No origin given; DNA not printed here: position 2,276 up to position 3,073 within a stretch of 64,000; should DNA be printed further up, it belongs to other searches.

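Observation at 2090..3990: Lower-GC islet with a consensus promoter, a Cys-rich orphan and a Cas4-like nuclease between rpmA and the M23 peptidase gene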

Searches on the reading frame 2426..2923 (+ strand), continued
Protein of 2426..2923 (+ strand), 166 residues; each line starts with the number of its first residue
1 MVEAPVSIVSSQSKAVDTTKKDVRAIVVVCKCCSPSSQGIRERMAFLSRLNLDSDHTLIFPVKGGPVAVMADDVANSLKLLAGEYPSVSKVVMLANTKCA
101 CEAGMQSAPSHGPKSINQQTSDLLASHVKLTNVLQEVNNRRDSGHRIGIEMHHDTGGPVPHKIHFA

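Call 89: find_encoding_contigs(protein=P0130, flank=8000, max_places=2)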
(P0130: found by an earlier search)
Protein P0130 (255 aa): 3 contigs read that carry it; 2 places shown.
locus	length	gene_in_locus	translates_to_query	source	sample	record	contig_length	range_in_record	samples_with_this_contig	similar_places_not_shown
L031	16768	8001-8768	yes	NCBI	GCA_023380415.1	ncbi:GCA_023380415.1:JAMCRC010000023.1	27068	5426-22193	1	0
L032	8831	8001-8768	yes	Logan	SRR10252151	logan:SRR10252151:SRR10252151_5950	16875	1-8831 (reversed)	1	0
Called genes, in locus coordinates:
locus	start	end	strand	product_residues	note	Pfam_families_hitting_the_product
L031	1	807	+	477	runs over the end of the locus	PF01979:Amidohydro_1 (weak), PF07969:Amidohydro_3 (weak)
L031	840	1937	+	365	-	PF01098:FTSW_RODA_SPOVE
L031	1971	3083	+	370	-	PF03033:Glyco_transf_28, PF04101:Glyco_tran_28_C, PF06722:EryCIII-like_C (faint)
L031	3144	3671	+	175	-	-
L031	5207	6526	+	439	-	PF01551:Peptidase_M23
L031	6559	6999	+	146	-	-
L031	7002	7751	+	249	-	-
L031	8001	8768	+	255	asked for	-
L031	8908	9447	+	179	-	PF00300:His_Phos_1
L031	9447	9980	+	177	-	-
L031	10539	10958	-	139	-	-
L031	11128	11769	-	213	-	PF00657:Lipase_GDSL, PF13472:Lipase_GDSL_2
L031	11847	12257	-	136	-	-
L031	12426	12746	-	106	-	-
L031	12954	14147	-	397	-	-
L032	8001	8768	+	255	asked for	-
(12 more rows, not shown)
